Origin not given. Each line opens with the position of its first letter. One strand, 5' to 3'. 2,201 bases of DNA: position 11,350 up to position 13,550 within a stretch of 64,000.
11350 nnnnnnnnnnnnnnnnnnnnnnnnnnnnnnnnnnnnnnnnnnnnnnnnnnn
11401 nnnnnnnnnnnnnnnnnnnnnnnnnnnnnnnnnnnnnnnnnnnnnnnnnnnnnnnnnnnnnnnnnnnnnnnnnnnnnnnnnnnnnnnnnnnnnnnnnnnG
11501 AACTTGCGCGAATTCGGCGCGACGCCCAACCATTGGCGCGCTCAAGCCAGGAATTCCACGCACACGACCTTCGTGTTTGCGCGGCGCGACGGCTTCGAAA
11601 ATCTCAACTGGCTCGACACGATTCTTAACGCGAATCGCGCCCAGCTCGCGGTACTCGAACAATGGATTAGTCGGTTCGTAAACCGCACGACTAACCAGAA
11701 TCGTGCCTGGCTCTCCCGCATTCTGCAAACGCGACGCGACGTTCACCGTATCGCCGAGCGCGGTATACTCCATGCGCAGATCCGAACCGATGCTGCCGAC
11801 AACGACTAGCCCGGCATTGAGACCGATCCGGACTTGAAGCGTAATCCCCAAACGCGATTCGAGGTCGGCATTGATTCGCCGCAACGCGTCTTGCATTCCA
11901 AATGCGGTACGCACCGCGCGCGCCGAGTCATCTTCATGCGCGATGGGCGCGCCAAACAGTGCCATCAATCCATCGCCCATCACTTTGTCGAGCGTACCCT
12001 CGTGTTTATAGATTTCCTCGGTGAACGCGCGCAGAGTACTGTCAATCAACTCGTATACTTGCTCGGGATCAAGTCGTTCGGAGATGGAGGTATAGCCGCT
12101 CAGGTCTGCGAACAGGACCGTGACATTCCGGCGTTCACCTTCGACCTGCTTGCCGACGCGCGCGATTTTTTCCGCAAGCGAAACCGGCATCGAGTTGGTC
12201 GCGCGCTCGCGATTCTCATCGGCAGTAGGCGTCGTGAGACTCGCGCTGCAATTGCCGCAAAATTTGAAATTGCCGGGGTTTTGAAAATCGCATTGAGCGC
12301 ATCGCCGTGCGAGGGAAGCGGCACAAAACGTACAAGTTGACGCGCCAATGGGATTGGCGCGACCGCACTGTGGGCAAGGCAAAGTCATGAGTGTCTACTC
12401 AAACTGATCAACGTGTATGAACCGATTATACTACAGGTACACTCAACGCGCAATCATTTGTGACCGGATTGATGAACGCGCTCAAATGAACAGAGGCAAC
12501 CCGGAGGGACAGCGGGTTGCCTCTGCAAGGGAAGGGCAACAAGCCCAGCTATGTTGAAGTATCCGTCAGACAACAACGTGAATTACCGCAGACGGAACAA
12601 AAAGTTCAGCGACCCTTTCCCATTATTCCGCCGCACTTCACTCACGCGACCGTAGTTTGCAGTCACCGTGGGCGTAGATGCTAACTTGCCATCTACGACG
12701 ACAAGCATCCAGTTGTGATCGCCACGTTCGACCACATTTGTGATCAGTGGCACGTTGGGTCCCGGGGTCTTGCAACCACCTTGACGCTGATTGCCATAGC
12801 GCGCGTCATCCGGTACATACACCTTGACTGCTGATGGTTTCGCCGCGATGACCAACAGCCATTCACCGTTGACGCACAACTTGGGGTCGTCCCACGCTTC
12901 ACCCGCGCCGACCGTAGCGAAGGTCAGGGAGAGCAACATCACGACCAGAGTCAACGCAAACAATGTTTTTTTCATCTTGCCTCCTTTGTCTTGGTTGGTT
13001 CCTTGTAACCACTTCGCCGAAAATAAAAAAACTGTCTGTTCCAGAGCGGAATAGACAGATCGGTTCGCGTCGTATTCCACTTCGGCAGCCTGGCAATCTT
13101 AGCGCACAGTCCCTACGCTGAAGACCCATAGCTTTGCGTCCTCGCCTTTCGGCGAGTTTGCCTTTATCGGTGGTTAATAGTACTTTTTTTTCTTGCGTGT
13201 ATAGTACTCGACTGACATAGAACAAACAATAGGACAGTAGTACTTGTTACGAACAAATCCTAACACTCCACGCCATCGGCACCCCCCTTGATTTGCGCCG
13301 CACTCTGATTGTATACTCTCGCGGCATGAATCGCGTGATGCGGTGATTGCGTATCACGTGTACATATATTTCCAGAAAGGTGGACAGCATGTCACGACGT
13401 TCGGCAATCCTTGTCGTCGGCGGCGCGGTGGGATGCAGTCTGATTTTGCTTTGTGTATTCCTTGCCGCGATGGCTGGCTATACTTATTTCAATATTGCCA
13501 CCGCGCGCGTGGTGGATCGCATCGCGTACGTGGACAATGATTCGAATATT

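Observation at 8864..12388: Cyclase specificity residues predict cAMP (class IIIb-like Lys/Thr pair), arguing against a canonical pyrimidine-cyclase Pycsar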

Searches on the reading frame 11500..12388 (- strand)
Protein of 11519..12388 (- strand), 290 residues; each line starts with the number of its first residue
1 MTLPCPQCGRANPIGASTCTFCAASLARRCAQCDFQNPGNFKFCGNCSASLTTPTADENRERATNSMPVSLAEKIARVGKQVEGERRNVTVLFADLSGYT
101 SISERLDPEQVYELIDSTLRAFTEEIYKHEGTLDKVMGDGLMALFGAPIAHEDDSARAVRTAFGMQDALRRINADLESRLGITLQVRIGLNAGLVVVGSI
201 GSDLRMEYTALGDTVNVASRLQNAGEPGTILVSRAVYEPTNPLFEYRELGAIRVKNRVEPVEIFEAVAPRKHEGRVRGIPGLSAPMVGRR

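Call 5: search_solved_structures(query=window:11500-12388:-, max_evalue=0.001, show_alignments=5)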
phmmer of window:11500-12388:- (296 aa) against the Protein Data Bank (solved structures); distinct sequences matched with E-value up to 0.001: 63 (the best 60 are shown).
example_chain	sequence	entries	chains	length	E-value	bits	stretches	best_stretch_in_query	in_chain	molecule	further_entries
3r5g_A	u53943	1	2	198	1.4e-33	120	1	82-272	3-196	CyaB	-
2w01_A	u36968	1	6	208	3.8e-33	118.6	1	82-265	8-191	ADENYLATE CYCLASE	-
6fht_A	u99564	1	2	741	6.7e-33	117.8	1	79-265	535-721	Bacteriophytochrome,Adenylate cyclase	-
1wc0_A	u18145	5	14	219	2.7e-28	102.6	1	79-244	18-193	ADENYLATE CYCLASE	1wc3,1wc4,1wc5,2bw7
1wc1_A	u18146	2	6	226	7.9e-28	101.1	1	83-244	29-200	ADENYLATE CYCLASE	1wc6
4p2f_A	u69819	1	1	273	2.8e-22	82.9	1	53-257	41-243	Adenylate cyclase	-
7yz9_A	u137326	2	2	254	4.4e-22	82.2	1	54-257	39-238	Adenylate cyclase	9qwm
4p2m_A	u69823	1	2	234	1.5e-21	80.5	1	59-257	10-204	Adenylate cyclase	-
5o5k_A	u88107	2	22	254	1.6e-21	80.5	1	57-257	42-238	Adenylate cyclase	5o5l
4p2x_A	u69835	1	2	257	1.7e-21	80.3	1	57-257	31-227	Adenylate cyclase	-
7yzi_A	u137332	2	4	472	6e-21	78.5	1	57-257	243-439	Adenylate cyclase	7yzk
3et6_A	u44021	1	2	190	3.4e-19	72.8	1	85-257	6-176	Soluble guanylyl cyclase beta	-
8buz_A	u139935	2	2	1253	4.7e-19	72.3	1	87-245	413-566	Adenylate cyclase type 8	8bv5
8sl3_A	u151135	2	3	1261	1.3e-18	70.8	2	86-246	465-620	Adenylate cyclase type 5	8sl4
1yk9_A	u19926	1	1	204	2.3e-18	70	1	88-257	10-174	Adenylate cyclase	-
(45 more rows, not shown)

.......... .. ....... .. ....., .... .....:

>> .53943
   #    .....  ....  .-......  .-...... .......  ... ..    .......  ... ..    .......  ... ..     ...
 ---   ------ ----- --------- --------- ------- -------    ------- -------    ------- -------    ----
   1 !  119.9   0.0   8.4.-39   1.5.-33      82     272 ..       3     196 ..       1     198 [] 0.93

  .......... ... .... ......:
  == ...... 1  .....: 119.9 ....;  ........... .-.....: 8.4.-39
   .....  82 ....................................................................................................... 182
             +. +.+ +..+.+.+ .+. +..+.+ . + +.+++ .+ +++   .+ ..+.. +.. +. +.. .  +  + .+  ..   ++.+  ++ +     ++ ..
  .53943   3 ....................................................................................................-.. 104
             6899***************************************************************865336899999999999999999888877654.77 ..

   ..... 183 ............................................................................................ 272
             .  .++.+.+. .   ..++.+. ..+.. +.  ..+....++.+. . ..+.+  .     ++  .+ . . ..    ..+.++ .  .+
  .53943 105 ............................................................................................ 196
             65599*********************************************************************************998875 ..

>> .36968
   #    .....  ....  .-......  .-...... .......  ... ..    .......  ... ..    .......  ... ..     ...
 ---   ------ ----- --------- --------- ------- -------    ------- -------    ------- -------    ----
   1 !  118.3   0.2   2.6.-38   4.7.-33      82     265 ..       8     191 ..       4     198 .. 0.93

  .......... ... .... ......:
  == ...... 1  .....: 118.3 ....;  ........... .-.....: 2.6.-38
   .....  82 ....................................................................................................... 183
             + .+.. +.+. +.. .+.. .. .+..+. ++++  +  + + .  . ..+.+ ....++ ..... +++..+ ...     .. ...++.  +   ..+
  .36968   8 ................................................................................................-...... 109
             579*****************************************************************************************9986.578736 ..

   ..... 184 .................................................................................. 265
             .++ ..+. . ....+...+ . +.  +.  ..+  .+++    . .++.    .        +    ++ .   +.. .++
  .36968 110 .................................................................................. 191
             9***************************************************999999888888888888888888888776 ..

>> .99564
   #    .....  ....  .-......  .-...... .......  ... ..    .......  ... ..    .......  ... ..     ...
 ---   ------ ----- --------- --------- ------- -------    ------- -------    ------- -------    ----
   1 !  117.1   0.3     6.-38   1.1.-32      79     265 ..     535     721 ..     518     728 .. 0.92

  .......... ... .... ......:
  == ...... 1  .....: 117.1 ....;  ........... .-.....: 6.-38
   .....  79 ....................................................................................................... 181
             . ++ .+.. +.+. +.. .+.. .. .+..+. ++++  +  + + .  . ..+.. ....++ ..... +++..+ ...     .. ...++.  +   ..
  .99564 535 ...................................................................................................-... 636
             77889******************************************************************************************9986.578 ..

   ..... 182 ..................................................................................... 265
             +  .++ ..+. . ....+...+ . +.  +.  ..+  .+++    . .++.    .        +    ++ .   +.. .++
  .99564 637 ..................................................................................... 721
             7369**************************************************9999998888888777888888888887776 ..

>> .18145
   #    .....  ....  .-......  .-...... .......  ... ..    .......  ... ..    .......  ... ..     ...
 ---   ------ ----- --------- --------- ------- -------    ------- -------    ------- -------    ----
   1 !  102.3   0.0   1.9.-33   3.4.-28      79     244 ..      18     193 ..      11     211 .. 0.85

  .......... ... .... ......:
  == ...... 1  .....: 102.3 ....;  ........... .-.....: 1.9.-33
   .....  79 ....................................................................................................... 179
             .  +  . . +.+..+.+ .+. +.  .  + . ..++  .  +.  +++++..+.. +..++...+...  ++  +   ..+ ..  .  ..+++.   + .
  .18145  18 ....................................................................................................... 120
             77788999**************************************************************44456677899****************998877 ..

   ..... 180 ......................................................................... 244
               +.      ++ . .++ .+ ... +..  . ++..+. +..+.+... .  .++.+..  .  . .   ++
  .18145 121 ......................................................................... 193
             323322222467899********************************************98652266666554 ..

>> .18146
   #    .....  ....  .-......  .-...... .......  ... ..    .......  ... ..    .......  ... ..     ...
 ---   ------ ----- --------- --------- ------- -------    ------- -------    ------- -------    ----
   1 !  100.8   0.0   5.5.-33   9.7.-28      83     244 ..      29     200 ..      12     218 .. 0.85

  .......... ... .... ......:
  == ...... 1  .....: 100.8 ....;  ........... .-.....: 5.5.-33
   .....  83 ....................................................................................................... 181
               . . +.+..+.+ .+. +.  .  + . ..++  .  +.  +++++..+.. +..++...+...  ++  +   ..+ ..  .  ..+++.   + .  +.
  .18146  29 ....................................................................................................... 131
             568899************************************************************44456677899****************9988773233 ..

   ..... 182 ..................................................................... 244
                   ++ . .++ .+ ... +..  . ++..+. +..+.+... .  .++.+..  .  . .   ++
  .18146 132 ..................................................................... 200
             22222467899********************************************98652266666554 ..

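Call 42: search_protein_representatives(protein=window:11519-12388:-)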
Query: 290 residues. Proteins with E-value up to 0.001 (for the whole library): 130615; up to 1e-10: 79609; up to 1e-30: 10137. The best 150 are listed.
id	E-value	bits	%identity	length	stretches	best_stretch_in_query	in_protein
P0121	1.4e-131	454.6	73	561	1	4-289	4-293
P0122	4.0e-117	407.1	69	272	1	4-268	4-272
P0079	2.9e-109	381.4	61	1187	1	3-289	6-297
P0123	2.1e-102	358.9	41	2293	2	5-290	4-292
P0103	6.9e-96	337.5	54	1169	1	2-289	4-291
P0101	1.3e-95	336.5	59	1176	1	3-289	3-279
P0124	8.0e-93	327.4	41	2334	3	5-290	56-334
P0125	1.3e-91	323.4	54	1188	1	4-290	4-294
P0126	1.4e-91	323.3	53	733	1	4-289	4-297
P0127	3.4e-90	318.8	52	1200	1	4-289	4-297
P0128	2.4e-86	306.2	43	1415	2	81-289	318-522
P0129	5.2e-86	305.1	48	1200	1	4-289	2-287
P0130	6.3e-84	298.3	41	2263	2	5-289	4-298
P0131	5.5e-81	288.6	44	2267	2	30-289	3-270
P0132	1.7e-79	283.7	49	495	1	5-289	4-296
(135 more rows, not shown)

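Call 44: predict_structure(alignment_id=A2)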
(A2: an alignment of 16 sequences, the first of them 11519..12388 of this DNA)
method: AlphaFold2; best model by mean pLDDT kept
length: 290 residues; sequences in the alignment: 16
mean_pLDDT: 71.2   pTM: 0.63
mean pLDDT of the five models: 71.2, 71.1, 70.4, 62.4, 60.7
residues with pLDDT >= 90: 20; 70-90: 137; 50-70: 98; < 50: 35
segments of 3 or more residues with pLDDT < 50: 24-27, 53-67, 277-290
pLDDT, mean of each block of 10 residues (from residue 1): 71 70 54 63 65 43 48 63 74 78 79 83 81 57 65 86 90 87 85 75 61 70 77 90 90 78 90 53 38
secondary structure, 60 per line:
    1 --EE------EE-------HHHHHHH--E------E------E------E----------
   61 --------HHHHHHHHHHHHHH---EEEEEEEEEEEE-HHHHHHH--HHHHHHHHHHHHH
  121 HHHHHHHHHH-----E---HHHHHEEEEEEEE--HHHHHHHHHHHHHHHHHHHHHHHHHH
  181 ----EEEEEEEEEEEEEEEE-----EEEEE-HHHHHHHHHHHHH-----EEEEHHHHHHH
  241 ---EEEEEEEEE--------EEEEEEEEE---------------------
elements in order: H20-26 H69-82 E86-97 H99-105 H108-130 H140-144 E145-152 H155-180 E185-200 E206-210 H212-224 E230-233 H234-240 E244-252 E261-269

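Call 46: fold_search(model_id=the predicted structure, library=pdb)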
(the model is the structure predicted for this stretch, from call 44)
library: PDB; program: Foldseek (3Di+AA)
matches with E <= 10: 645; with E <= 0.001: 190
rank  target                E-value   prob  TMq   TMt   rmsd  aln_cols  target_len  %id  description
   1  3r5g_B                9.2e-15  1.00  0.55  0.79   4.0       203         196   32  Crystal structure of the adenylyl cyclase CyaB from P. aeruginosa (released 2012-01-11)
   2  3r5g_A                2.8e-14  1.00  0.55  0.79   4.1       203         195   32  Crystal structure of the adenylyl cyclase CyaB from P. aeruginosa (released 2012-01-11)
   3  1wc1_C                3.1e-14  1.00  0.50  0.73   4.4       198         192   32  Soluble adenylyl cyclase CyaC from S. platensis in complex with Rp- ATPalphaS (released 2004-12-20)
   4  1wc3_B                5.1e-14  1.00  0.50  0.72   4.4       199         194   32  Soluble adenylyl cyclase CyaC from S. platensis in complex with alpha, beta-methylene-ATP and Strontium (released 2004-12-20)
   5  2w01_D                6.1e-14  1.00  0.52  0.73   5.2       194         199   36  Crystal structure of the guanylyl cyclase Cya2 (released 2008-09-30)
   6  1wc1_A                8.2e-14  1.00  0.50  0.71   4.4       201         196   31  Soluble adenylyl cyclase CyaC from S. platensis in complex with Rp- ATPalphaS (released 2004-12-20)
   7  1wc1_B                1.1e-13  1.00  0.49  0.71   4.5       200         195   32  Soluble adenylyl cyclase CyaC from S. platensis in complex with Rp- ATPalphaS (released 2004-12-20)
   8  2w01_A                1.6e-13  1.00  0.52  0.73   5.3       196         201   36  Crystal structure of the guanylyl cyclase Cya2 (released 2008-09-30)
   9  1wc0_A                2.1e-13  1.00  0.50  0.70   4.4       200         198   31  Soluble adenylyl cyclase CyaC from S. platensis in complex with alpha, beta-methylene-ATP (released 2004-12-20)
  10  6fht_A                2.1e-13  1.00  0.53  0.23   6.4       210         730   35  Crystal structure of an artificial phytochrome regulated adenylate/guanylate cyclase in its dark adapted Pr form (released 2018-04-18)
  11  2w01_B                2.2e-13  1.00  0.52  0.74   5.2       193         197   36  Crystal structure of the guanylyl cyclase Cya2 (released 2008-09-30)
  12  1wc4_B                2.5e-13  1.00  0.50  0.72   4.4       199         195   32  Soluble adenylyl cyclase CyaC from S. platensis in complex with alpha, beta-methylene-ATP and Europium (released 2004-12-20)
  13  1wc4_A                2.6e-13  1.00  0.50  0.70   4.4       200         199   32  Soluble adenylyl cyclase CyaC from S. platensis in complex with alpha, beta-methylene-ATP and Europium (released 2004-12-20)
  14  2bw7_B                2.8e-13  1.00  0.50  0.72   4.3       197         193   32  A novel mechanism for adenylyl cyclase inhibition from the crystal structure of its complex with catechol estrogen (released 2005-07-20)
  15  5o5l_A                2.8e-13  1.00  0.53  0.67   5.5       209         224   29  X-ray structure of a bacterial adenylyl cyclase soluble domain, solved at cryogenic temperature (released 2017-11-01)
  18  1wc0_B                3.1e-13  1.00  0.50  0.71   4.4       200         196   32  Soluble adenylyl cyclase CyaC from S. platensis in complex with alpha, beta-methylene-ATP (released 2004-12-20)
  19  2w01_C                3.8e-13  1.00  0.51  0.72   5.2       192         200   36  Crystal structure of the guanylyl cyclase Cya2 (released 2008-09-30)
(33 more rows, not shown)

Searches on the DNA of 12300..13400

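Call 52: search_rna_families(source=window, start=12300, end=13400, threshold=evalue, max_evalue=0.01, show_alignments=2)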
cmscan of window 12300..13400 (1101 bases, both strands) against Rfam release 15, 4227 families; matches with E-value up to 0.01: 1.
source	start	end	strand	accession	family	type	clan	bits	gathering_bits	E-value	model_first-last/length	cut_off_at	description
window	13080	13171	-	RF03167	c-di-GMP-I-GGC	Cis-reg; riboswitch;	CL00126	76.1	59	4.8e-18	1-80/80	no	c-di-GMP-I-GGC riboswitch aptamer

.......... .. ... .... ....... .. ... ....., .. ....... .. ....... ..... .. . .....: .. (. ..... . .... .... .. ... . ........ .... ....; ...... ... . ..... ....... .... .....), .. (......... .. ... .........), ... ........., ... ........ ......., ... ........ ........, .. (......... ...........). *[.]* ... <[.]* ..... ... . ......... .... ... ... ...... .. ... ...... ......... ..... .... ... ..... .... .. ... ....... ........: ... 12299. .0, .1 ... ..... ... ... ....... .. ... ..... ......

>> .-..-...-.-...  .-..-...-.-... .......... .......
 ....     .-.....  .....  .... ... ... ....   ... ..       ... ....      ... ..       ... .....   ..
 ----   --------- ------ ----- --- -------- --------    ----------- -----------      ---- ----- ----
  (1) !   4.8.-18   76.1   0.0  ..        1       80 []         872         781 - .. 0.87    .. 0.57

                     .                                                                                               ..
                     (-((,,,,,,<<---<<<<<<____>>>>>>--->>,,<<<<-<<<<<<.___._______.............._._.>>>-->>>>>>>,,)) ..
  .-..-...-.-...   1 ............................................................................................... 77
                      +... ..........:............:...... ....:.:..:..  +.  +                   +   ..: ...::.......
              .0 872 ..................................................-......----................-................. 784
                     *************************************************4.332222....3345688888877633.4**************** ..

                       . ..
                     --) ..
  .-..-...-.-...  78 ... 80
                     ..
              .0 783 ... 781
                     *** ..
